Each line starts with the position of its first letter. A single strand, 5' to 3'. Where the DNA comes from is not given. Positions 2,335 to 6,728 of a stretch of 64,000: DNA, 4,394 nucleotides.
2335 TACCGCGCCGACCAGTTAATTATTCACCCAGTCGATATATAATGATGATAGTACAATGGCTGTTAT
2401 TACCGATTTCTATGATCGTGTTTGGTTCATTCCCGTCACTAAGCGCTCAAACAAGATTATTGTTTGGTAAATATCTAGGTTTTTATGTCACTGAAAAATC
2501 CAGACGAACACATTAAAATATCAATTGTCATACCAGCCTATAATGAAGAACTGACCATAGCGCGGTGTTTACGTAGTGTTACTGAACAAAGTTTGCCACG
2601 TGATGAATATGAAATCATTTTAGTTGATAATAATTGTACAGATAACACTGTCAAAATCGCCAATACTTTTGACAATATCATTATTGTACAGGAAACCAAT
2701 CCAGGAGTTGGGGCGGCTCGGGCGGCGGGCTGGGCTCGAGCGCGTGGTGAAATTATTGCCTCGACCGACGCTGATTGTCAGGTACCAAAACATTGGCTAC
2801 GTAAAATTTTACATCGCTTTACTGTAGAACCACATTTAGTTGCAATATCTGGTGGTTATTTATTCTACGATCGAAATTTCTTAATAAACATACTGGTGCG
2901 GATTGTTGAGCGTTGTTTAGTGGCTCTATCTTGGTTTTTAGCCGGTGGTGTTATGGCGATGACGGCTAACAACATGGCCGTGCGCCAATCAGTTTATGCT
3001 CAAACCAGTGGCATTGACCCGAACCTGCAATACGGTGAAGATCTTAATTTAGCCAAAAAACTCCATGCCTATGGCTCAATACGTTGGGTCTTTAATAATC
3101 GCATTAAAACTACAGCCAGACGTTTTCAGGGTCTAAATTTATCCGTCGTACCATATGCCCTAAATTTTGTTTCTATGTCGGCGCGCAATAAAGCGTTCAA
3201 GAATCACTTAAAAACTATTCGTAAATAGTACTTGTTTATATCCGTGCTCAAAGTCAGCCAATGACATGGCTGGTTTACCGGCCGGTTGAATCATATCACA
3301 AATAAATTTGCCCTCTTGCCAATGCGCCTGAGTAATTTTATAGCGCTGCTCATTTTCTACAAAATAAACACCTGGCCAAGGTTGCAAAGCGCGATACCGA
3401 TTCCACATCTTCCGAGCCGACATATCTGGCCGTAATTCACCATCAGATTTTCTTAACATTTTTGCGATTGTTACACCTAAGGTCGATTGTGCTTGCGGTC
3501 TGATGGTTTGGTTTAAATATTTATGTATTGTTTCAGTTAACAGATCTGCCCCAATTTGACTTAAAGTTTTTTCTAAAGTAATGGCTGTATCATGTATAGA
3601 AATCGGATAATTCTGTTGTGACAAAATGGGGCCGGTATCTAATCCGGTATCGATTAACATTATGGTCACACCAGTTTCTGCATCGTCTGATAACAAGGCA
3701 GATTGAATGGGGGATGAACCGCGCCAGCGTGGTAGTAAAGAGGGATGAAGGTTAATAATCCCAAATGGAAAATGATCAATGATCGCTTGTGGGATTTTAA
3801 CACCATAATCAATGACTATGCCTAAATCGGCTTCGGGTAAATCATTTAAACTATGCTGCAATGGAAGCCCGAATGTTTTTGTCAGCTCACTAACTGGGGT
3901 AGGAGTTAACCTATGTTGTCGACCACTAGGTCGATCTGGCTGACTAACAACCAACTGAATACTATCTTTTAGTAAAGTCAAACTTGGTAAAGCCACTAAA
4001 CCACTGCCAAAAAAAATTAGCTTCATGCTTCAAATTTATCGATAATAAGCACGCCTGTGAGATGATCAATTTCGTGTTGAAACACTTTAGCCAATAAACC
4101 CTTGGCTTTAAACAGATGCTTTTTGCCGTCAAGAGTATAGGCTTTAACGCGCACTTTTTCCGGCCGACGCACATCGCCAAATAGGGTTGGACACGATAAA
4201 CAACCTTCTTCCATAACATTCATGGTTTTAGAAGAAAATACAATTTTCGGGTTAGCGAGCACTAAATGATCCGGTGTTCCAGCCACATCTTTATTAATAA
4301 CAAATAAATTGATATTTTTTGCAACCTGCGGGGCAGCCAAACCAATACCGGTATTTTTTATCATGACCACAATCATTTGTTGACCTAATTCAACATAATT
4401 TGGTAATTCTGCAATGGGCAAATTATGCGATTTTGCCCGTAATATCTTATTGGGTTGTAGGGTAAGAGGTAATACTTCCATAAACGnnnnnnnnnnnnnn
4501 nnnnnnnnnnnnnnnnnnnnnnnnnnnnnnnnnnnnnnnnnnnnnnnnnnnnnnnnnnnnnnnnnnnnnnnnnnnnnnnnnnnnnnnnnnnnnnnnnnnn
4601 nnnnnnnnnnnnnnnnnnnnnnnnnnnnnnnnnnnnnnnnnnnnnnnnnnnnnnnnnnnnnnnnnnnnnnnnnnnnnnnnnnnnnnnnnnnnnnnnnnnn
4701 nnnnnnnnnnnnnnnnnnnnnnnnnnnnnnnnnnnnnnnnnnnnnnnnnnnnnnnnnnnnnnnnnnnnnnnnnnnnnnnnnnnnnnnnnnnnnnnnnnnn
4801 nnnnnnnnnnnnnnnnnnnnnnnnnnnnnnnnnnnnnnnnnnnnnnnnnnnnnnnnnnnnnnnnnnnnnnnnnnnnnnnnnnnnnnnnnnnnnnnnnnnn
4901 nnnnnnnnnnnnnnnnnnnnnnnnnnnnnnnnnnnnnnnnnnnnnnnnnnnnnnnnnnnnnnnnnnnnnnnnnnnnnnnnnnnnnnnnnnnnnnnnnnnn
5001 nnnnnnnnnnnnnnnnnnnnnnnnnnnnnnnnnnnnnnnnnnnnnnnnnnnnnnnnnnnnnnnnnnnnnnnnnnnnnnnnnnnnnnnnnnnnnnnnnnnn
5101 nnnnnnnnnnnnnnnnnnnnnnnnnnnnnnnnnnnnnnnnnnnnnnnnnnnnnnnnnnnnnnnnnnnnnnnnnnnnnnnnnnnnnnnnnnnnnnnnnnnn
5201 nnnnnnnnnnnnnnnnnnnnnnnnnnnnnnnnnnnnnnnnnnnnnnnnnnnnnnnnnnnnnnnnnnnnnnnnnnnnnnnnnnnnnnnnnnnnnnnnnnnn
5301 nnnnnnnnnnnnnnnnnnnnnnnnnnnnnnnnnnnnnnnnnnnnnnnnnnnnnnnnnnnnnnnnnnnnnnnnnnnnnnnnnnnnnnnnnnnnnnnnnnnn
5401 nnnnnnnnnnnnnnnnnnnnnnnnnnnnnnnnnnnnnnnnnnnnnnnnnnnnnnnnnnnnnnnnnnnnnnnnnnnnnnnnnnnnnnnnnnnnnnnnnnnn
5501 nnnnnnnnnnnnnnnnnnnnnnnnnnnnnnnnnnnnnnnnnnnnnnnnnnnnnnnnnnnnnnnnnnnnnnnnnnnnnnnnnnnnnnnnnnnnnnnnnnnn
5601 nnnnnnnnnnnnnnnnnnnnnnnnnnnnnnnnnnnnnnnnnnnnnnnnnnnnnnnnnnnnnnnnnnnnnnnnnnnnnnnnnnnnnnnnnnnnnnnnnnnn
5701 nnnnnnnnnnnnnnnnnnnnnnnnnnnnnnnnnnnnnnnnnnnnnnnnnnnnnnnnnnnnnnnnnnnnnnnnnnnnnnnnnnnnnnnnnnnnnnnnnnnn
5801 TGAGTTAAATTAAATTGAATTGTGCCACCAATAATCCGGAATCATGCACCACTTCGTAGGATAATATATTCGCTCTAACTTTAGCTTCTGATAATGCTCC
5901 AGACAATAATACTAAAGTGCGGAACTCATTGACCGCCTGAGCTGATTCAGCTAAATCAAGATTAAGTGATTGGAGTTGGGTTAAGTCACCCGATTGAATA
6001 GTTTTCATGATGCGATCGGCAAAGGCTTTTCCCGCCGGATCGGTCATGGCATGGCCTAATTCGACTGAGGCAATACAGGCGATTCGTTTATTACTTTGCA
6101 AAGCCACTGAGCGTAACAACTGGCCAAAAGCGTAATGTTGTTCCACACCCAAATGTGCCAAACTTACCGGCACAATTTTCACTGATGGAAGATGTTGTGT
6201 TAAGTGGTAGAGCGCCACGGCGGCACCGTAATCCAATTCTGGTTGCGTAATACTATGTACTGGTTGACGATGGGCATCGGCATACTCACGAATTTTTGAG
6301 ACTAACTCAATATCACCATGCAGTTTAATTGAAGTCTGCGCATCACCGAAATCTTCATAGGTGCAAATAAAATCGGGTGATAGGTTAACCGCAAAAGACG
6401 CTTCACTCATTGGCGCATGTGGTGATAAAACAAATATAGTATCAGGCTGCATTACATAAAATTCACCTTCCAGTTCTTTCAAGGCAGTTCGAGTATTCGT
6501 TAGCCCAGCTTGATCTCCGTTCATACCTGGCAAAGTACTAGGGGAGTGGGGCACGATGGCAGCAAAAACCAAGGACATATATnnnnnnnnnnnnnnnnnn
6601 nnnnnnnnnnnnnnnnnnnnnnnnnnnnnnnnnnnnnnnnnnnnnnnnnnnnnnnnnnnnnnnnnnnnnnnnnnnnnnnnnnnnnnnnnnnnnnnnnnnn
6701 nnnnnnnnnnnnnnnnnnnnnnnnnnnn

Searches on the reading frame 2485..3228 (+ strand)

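Call 24: search_protein_families(library=pfam, proteins=[window:2485-3228:+], max_evalue=0.001)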
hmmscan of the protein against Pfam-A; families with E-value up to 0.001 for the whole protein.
window:2485-3228:+ (247 aa): 5 families
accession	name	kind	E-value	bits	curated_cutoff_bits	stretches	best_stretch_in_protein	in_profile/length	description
PF00535.33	Glycos_transf_2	-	2.9e-32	112.4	23.3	1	13-134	1-125/168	Glycosyl transferase family 2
PF13641.12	Glyco_tranf_2_3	-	1.4e-12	48.6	27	1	12-193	3-194/230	Glycosyltransferase like family 2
PF10111.15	Glyco_tranf_2_2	-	9.2e-07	29.1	27.3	1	13-191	1-197/276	Glycosyltransferase like family 2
PF13632.12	Glyco_trans_2_3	-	3.2e-05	24.3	27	1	91-204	2-116/198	Glycosyl transferase family group 2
PF13506.12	Glyco_transf_21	-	0.00021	21.2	21.7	1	80-200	23-144/174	Glycosyl transferase family 21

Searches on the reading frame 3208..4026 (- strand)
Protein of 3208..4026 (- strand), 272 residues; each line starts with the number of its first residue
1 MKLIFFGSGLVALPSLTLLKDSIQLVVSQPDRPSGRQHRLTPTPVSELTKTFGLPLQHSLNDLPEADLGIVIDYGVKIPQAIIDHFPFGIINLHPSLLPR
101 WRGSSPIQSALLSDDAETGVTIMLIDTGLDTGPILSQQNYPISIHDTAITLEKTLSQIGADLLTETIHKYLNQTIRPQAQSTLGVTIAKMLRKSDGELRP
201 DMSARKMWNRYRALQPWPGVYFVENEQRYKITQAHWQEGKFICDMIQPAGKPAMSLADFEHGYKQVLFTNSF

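Call 24: search_protein_families(library=pfam, proteins=[window:3208-4026:-], max_evalue=0.001)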
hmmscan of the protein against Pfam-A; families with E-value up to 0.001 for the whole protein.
window:3208-4026:- (272 aa): 2 families
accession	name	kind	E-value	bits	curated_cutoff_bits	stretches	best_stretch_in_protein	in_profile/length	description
PF00551.24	Formyl_trans_N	-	6.8e-31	107.8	26.1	1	22-166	29-180/181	Formyl transferase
PF02911.23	Formyl_trans_C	-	2e-09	37.9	21.1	1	191-239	2-50/100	Formyl transferase, C-terminal domain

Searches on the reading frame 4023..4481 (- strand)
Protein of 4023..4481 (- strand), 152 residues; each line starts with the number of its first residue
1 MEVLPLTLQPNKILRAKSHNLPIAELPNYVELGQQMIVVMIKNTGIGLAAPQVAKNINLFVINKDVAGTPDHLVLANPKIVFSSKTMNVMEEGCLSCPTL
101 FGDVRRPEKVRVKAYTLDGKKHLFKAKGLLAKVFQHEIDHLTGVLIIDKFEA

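Call 24: search_protein_families(library=pfam, proteins=[window:4023-4481:-], max_evalue=0.001)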
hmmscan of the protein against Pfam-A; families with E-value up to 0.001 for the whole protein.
window:4023-4481:- (152 aa): 1 family
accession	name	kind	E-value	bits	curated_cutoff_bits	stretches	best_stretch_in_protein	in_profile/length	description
PF01327.26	Pep_deformylase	-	4.7e-42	143.7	22.8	1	5-150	3-150/156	Polypeptide deformylase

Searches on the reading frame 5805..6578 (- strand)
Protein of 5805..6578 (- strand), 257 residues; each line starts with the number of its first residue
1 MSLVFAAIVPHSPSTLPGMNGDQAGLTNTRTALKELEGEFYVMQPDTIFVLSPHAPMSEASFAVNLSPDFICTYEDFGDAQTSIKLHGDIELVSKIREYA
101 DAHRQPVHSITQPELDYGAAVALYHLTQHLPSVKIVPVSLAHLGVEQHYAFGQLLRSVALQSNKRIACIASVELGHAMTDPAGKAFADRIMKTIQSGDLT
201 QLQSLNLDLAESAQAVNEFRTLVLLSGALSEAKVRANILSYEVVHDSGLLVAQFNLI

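Call 24: search_protein_families(library=pfam, proteins=[window:5805-6578:-], max_evalue=0.001)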
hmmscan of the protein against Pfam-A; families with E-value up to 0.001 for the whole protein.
window:5805-6578:- (257 aa): 2 families
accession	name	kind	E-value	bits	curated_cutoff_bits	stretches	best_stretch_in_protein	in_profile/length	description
PF02900.23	LigB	-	3.5e-24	85.8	26.3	1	6-247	2-264/269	Catalytic LigB subunit of aromatic ring-opening dioxygenase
PF01875.22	Memo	-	7e-06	25.9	27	1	89-246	97-254/269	Memo-like protein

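Call 67: search_protein_families(library=ncbifam, proteins=[window:5805-6578:-], max_evalue=0.00001)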
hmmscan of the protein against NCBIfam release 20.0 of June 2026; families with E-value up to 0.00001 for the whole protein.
window:5805-6578:- (257 aa): 1 family
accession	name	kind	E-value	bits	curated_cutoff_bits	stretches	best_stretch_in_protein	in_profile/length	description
TIGR02298.1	HpaD_Fe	equivalog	5.7e-09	35.8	315.95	1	3-212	6-221/284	3,4-dihydroxyphenylacetate 2,3-dioxygenase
